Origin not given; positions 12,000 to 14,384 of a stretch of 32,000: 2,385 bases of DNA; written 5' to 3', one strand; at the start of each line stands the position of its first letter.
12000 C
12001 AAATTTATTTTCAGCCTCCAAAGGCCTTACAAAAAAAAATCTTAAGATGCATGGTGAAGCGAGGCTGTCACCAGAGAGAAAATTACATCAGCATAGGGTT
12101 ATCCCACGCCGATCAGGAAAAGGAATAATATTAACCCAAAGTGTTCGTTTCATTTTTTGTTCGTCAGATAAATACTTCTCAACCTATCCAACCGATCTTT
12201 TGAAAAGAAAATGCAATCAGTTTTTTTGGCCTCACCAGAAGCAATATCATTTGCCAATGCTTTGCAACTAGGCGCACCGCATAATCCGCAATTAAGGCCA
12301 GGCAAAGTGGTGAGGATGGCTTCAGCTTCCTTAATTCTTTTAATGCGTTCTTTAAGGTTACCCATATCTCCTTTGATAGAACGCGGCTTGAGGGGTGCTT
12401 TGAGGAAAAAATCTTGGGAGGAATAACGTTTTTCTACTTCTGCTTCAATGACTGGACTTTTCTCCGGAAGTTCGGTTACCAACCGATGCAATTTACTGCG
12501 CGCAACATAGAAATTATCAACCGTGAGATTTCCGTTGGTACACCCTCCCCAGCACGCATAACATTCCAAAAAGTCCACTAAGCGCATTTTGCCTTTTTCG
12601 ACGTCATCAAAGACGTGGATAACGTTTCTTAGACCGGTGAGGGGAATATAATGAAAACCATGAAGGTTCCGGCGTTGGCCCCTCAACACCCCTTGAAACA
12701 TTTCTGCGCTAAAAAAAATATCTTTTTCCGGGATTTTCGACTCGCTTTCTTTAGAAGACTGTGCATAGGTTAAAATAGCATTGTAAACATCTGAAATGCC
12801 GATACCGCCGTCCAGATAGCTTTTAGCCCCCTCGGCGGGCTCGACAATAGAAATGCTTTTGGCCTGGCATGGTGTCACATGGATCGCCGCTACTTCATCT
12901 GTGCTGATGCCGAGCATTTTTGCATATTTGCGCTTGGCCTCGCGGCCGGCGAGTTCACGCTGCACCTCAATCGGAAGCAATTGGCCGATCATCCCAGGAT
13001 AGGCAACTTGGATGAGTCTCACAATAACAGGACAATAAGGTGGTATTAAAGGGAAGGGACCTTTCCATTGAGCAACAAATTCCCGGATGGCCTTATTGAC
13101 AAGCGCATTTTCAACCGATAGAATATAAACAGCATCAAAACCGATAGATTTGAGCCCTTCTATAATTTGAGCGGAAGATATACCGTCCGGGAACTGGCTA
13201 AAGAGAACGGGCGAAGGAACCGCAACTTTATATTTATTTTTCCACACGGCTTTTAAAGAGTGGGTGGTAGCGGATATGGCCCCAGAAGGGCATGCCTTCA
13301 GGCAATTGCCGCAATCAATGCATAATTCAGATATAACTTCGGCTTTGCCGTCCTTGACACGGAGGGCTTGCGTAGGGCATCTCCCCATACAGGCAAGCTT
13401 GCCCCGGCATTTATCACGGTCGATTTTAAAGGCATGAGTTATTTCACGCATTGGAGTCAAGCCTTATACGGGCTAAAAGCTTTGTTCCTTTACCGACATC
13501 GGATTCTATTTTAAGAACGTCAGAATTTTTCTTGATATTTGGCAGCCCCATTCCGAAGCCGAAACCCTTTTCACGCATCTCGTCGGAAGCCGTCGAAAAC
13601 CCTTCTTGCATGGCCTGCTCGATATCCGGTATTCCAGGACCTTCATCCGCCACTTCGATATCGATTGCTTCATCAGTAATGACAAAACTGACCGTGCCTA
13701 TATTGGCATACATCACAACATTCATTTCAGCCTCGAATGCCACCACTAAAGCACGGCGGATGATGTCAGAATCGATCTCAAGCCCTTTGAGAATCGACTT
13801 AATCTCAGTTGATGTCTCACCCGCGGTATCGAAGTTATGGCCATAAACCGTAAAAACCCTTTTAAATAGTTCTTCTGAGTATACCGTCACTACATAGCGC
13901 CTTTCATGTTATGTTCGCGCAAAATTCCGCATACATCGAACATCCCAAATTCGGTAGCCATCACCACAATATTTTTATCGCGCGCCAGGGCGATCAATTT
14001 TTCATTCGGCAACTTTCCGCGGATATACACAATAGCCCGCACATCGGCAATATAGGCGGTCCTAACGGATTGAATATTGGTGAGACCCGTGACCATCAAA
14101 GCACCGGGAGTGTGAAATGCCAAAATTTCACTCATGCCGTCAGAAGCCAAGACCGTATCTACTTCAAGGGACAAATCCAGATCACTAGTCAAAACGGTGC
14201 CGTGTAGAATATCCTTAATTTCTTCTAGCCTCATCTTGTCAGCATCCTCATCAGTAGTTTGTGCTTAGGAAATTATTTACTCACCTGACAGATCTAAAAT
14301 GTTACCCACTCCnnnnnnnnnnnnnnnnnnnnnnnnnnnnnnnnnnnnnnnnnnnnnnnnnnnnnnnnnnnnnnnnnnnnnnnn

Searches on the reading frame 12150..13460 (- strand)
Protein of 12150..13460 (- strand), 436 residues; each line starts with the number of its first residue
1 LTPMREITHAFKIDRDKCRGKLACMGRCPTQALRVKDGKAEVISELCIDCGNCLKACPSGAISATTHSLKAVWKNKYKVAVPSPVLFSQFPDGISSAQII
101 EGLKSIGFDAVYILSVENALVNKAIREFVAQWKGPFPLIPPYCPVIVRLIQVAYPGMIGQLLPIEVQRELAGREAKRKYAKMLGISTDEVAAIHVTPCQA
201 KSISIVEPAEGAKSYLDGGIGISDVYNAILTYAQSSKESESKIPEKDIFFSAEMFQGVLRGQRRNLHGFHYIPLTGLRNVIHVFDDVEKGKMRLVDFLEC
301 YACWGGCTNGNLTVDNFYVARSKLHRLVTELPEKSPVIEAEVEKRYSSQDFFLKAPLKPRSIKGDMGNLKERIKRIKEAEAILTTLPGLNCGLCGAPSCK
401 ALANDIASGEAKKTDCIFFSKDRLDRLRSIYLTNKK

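Call 5: search_protein_families(library=pfam, proteins=[window:12150-13460:-])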
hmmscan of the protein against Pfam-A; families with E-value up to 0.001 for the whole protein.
window:12150-13460:- (436 aa): 11 families
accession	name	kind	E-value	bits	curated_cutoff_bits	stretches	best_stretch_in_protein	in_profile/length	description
PF02906.19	Fe_hyd_lg_C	-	8.2e-20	71.9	22.1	1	81-310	6-244/245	Iron only hydrogenase large subunit, C-terminal domain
PF04060.18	FeS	-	2.6e-12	46.7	23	1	386-418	1-33/33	Putative Fe-S cluster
PF13237.11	Fer4_10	-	1.3e-08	35.1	25.5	1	12-58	3-53/53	4Fe-4S dicluster domain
PF12837.12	Fer4_6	-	3.7e-08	33.4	25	1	40-62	2-24/24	4Fe-4S binding domain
PF12838.12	Fer4_7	-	1.2e-07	32.5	27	2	17-61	1-52/52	4Fe-4S dicluster domain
PF00037.32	Fer4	-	2.8e-07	30.5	21.1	1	41-63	2-24/24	4Fe-4S binding domain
PF13187.11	Fer4_9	-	7.9e-07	29.5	27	1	18-62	2-52/52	4Fe-4S dicluster domain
PF25160.1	LdpA_Fe-S-bd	-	8.6e-07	29.1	27.6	1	24-67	9-48/49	LdpA Fe-S cluster-binding domain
PF14697.11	Fer4_21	-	2.2e-05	24.9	35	1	12-62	2-57/59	4Fe-4S dicluster domain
PF13484.11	Fer4_16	-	3.6e-05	24.9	30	1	47-70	2-25/66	4Fe-4S double cluster binding domain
PF12797.12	Fer4_2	-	0.00082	19.6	24.5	1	42-59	5-22/22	4Fe-4S binding domain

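Call 6: search_protein_families(library=ncbifam, proteins=[window:12150-13460:-])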
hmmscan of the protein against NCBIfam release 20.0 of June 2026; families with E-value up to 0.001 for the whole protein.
window:12150-13460:- (436 aa): 56 families (the best 25 are shown)
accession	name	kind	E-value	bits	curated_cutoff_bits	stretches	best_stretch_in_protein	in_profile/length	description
TIGR04105.1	FeFe_hydrog_B1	subfamily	3.9e-22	78.6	450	1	23-314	165-459/462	monomeric [FeFe] hydrogenase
TIGR02512.1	FeFe_hydrog_A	subfamily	8.3e-22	77.6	405.95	1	15-206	6-225/375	[FeFe] hydrogenase, group A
NF040763.1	FeFe_hydrog_A6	exception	2.8e-18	65.6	765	1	42-210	185-367/571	NADH-dependent [FeFe] hydrogenase, group A6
NF040762.1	Hydr_FeFe_Clost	exception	3.6e-13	49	900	1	13-202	141-358/572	ferredoxin hydrogenase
TIGR01944.1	rnfB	subfamily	7.4e-13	48.5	68.7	2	12-76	109-175/190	RnfABCDGE type electron transport complex subunit B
NF005505.0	PRK07118.1-4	equivalog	7.1e-11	42.1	378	1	17-63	217-263/265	Fe-S cluster domain-containing protein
NF005506.0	PRK07118.1-5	equivalog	7.4e-11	42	388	1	14-64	139-189/279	Fe-S cluster domain-containing protein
TIGR02700.1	flavo_MJ0208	hypoth_equivalog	1.8e-10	40.5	251.35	1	10-65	142-197/234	dihydromethanopterin reductase (acceptor)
NF005503.0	PRK07118.1-2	equivalog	8.7e-10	38.3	252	1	18-67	140-189/292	RnfABCDGE type electron transport complex subunit B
NF040864.1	HgcB_ferredoxin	equivalog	9.3e-10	38.2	99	1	10-65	8-64/93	mercury methylation ferredoxin HgcB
NF038196.1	ferrodoxin_EFR1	subfamily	1.3e-09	38.5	75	1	4-68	173-235/242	EFR1 family ferrodoxin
NF041836.1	rnfB_Methano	equivalog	1.6e-09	37.6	445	1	17-62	217-262/265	Rnf electron transport complex subunit RnfB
NF058577.1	FdxA_fam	equivalog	2e-09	37.5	65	1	10-61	2-52/52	4Fe-4S ferredoxin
NF003475.0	PRK05113.1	equivalog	6.3e-09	36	203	0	12-76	109-175/190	electron transport complex subunit RsxB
NF040770.1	hetero_SS_HdrA2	exception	5.9e-08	31.3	1100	1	12-68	573-629/777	CoB-CoM heterodisulfide reductase HdrA2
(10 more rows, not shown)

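Call 32: search_solved_structures(query=window:12150-13460:-, show_alignments=1, max_evalue=1e-8)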
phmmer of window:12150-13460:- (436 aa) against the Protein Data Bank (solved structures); distinct sequences matched with E-value up to 1e-8: 38.
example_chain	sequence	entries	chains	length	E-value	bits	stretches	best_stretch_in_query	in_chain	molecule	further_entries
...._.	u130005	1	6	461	7.6e-16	61.1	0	11-61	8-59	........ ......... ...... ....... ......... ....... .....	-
8a6t_A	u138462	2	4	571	6e-15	58.2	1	43-208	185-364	Electron bifurcating hydrogenase subunit HydA1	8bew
5la3_A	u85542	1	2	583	4.7e-13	51.9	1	45-209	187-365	Iron hydrogenase 1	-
6gm4_A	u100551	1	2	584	1.1e-12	50.8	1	45-209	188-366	Iron hydrogenase 1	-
7qhf_A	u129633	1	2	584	1.1e-12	50.7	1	45-209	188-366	Iron hydrogenase 1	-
1c4a_A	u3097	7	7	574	1.2e-12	50.6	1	45-209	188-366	PROTEIN (FE-ONLY HYDROGENASE) | PROTEIN (PERIPLASMIC HYDROGENASE 1) | Iron hydrogenase 1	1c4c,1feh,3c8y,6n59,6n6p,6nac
6gly_A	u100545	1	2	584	1.3e-12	50.5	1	45-209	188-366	Iron hydrogenase 1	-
6gm0_A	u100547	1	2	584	1.3e-12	50.5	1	45-209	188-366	Iron hydrogenase 1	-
6glz_A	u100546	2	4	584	1.4e-12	50.4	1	45-209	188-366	Iron hydrogenase 1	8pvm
4xdd_A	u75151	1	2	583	1.4e-12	50.4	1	45-209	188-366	Iron hydrogenase 1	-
4xdc_A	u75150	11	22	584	1.4e-12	50.4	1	45-209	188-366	Iron hydrogenase 1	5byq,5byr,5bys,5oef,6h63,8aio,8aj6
8cjy_A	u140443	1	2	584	1.4e-12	50.4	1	45-209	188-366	Iron hydrogenase 1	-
9rj9_A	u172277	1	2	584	1.5e-12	50.2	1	45-209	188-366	Iron hydrogenase 1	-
6yf4_A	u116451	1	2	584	2e-12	49.9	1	46-209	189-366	Iron hydrogenase 1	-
6gm3_A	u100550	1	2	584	2.1e-12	49.8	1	45-209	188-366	Iron hydrogenase 1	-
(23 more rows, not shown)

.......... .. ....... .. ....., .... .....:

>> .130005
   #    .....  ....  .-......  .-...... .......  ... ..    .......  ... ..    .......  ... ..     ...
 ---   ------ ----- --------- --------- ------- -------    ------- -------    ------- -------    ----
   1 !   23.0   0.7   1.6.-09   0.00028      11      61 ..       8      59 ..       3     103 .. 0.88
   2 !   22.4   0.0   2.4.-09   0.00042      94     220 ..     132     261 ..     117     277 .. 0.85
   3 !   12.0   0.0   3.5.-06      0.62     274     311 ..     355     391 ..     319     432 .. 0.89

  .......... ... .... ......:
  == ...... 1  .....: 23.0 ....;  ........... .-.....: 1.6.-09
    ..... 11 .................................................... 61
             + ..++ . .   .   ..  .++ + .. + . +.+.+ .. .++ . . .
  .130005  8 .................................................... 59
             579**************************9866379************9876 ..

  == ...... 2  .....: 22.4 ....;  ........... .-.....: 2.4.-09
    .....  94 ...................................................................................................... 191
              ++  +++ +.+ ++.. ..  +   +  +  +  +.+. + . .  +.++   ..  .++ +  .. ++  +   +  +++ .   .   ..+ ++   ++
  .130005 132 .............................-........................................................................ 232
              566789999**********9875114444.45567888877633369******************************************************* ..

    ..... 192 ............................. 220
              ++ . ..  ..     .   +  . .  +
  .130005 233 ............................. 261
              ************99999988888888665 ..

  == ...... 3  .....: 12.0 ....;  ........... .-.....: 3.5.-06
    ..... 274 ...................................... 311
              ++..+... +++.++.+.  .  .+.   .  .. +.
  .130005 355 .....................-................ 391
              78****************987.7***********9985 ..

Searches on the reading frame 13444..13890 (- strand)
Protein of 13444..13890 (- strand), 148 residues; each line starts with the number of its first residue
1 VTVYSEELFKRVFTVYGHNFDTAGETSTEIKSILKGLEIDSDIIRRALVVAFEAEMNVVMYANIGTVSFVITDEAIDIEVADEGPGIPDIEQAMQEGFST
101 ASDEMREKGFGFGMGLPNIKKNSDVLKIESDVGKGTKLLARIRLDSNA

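Call 5: search_protein_families(library=pfam, proteins=[window:13444-13890:-])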
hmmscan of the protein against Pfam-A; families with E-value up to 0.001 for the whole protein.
window:13444-13890:- (148 aa): 2 families
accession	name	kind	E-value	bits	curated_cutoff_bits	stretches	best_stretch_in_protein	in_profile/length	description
PF02518.31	HATPase_c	-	7.7e-10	39.6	26.4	1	53-144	12-109/111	Histidine kinase-, DNA gyrase B-, and HSP90-like ATPase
PF13581.12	HATPase_c_2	-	2.4e-06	28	27.4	1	27-140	12-125/127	Histidine kinase-like ATPase domain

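Call 6: search_protein_families(library=ncbifam, proteins=[window:13444-13890:-])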
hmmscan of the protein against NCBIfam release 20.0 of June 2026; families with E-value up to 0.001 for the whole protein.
window:13444-13890:- (148 aa): 11 families
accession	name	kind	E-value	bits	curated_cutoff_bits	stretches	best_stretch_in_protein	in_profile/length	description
TIGR01925.2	spIIAB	equivalog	2.2e-13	50.3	135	1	64-139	61-131/137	anti-sigma F factor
NF008298.1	PRK11086.1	subfamily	2.4e-07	29.6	520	1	66-145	448-526/529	DcuS/MalK family sensor histidine kinase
NF010076.0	PRK13557.1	subfamily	4.4e-06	25.4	631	1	50-138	299-388/540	histidine kinase famiy protein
NF038334.1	malate_HK_MalK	exception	3e-05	22.9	800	1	63-143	446-524/533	malate sensor histidine kinase MalK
NF041832.1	near_NosP_CTERM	subfamily_domain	4.5e-05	22.7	400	1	57-136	131-217/370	NahK/ErcS family hybrid sensor histidine kinase/response regulator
NF011627.0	PRK15053.1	equivalog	9e-05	21.2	656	1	43-137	436-532/552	sensor histidine kinase DpiB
NF045900.1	HisKinCpxALeg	equivalog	0.00015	20.6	800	1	19-121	317-424/451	two-component system sensor histidine kinase CpxA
NF007793.0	PRK10490.1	equivalog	0.00015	19.9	1123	1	30-115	765-851/895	two-component system sensor histidine kinase KdpD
TIGR02938.1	nifL_nitrog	equivalog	0.00016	20.3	242.45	1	66-139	414-489/494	nitrogen fixation negative regulator NifL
NF046020.1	HisKinCckABruc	equivalog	0.00024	19.1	1000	1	71-137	633-700/868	cell cycle histidine kinase CckA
NF012226.0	AdeS_HK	equivalog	0.00035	19.8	500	1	6-117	213-323/353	two-component sensor histidine kinase AdeS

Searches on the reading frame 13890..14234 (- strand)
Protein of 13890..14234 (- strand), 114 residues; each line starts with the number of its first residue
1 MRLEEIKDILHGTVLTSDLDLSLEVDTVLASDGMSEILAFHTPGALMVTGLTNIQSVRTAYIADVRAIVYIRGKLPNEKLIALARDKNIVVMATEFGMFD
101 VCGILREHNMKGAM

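Call 5: search_protein_families(library=pfam, proteins=[window:13890-14234:-])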
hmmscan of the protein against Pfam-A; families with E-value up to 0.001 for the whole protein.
window:13890-14234:- (114 aa): 1 family
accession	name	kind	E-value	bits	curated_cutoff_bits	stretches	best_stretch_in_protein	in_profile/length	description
PF07085.17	DRTGG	-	9.5e-07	29.1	25.2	1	5-105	1-102/105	DRTGG domain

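Call 6: search_protein_families(library=ncbifam, proteins=[window:13890-14234:-])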
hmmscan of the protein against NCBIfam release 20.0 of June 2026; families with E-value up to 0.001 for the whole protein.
window:13890-14234:- (114 aa): 0 families

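Call 78: search_protein_families(library=pfam, proteins=[window:13890-14234:-], max_evalue=5)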
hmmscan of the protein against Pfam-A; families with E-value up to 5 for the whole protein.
window:13890-14234:- (114 aa): 1 family
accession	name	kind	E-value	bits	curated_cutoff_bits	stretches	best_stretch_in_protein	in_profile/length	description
PF07085.17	DRTGG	-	9.5e-07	29.1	25.2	1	5-105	1-102/105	DRTGG domain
